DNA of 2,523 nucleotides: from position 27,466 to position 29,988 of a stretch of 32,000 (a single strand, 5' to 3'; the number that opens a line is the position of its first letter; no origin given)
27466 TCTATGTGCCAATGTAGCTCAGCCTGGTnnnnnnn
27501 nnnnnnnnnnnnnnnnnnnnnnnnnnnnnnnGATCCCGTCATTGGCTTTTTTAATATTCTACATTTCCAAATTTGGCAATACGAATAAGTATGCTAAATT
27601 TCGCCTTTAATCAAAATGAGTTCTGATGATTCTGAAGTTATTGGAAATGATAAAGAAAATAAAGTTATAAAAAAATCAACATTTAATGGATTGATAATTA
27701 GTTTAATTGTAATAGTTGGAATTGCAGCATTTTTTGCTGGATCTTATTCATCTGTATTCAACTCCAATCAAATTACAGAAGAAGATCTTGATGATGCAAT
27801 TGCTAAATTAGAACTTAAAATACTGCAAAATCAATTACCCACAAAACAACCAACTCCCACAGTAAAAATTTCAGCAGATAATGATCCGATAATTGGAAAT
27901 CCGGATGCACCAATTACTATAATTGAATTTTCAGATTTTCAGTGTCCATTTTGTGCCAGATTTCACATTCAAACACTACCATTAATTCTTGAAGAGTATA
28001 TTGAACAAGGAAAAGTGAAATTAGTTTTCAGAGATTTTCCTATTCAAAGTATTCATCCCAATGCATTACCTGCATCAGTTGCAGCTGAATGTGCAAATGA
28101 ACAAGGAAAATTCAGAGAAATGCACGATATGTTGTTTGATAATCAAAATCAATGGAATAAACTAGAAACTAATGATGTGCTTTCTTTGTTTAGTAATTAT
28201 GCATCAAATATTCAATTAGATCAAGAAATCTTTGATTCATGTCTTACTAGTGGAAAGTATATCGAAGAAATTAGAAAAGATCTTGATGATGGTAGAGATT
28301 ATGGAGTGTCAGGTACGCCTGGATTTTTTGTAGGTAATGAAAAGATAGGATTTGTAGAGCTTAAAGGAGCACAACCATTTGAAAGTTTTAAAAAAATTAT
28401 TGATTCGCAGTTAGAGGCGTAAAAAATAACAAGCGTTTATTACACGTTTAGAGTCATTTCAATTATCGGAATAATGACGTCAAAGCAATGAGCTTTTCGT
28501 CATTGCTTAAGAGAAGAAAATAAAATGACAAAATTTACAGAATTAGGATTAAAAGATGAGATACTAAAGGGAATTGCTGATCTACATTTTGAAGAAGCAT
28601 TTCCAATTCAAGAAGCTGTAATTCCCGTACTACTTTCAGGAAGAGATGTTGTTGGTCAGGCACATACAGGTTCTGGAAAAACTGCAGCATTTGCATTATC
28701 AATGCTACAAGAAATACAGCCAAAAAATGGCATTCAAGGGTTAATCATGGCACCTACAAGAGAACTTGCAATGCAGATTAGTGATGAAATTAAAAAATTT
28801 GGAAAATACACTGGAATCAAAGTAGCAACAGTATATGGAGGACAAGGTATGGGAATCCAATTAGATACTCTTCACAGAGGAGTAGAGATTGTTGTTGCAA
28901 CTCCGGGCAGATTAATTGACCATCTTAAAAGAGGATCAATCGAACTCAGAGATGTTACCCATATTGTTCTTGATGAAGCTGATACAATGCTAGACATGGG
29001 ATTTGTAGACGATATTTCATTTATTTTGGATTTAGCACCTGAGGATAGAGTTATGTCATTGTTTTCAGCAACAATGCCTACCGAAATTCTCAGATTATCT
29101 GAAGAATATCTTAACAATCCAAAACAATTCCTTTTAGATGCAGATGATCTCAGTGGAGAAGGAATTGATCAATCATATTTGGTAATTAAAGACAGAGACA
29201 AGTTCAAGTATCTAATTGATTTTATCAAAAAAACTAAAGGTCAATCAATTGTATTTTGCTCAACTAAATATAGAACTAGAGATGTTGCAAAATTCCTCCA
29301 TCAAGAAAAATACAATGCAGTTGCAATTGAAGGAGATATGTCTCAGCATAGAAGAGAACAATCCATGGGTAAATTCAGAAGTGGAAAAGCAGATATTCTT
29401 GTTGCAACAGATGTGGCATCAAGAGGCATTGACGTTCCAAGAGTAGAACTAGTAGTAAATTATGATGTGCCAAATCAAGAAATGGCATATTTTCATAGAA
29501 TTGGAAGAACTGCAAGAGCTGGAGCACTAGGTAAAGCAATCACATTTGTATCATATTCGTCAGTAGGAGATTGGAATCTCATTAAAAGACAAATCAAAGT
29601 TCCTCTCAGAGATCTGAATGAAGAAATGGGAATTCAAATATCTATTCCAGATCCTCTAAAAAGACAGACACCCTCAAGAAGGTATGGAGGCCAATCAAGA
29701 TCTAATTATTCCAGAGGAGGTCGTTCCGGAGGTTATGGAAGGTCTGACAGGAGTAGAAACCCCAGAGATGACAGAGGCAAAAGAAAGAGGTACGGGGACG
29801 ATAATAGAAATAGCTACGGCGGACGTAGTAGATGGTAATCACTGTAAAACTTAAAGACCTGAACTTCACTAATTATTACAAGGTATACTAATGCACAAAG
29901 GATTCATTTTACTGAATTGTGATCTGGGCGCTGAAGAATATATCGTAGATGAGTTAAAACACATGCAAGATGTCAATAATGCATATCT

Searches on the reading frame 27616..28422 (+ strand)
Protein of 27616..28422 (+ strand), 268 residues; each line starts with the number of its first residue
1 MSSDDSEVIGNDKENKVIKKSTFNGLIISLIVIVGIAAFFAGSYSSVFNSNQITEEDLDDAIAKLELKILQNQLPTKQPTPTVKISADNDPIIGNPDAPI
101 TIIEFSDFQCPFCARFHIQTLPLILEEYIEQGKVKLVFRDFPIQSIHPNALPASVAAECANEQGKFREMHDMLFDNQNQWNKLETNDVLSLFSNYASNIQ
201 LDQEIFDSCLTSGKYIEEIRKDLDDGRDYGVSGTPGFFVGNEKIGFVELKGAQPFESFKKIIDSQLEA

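Call 11: search_protein_families(library=pfam, proteins=[window:27616-28422:+], max_evalue=0.001)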
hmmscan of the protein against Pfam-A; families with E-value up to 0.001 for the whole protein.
window:27616-28422:+ (268 aa): 3 families
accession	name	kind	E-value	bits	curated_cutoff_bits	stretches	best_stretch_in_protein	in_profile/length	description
PF13462.12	Thioredoxin_4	-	5.7e-37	127.9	23.2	1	88-263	3-164/165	Thioredoxin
PF01323.26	DSBA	-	9e-17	61.9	25.6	1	101-262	1-190/191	DSBA-like thioredoxin domain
PF13098.12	Thioredoxin_2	-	1.2e-09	38.9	27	1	101-261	8-103/104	Thioredoxin-like domain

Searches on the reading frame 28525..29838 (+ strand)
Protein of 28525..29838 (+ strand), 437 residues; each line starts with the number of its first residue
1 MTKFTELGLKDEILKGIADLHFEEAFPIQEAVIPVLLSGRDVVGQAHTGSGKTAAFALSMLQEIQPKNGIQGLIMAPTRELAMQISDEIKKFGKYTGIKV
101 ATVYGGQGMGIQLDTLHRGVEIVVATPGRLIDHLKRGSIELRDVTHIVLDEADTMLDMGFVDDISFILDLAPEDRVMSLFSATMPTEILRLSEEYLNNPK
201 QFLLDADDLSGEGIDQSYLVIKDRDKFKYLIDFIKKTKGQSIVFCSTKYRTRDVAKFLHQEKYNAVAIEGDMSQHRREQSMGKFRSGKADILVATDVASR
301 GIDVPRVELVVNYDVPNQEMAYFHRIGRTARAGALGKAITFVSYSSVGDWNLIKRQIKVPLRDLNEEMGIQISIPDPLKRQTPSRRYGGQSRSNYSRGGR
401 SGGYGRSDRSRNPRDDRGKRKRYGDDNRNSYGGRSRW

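Call 11: search_protein_families(library=pfam, proteins=[window:28525-29838:+], max_evalue=0.001)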
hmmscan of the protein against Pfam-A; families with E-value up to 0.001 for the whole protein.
window:28525-29838:+ (437 aa): 5 families
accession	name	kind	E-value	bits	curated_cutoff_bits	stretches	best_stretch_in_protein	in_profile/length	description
PF00270.35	DEAD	-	3.4e-51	173.7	26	1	27-188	2-164/167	DEAD/DEAH box helicase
PF00271.37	Helicase_C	-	6.4e-33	113.7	23.5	1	225-333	1-110/110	Helicase conserved C-terminal domain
PF04851.21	ResIII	-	8.7e-05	22.9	22.5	1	45-152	29-134/164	Type III restriction enzyme, res subunit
PF16203.11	ERCC3_RAD25_C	-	0.00058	19.7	27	1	226-321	45-143/248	ERCC3/RAD25/XPB C-terminal helicase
PF13604.12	AAA_30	-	0.001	19.3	27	0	29-153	6-98/191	AAA domain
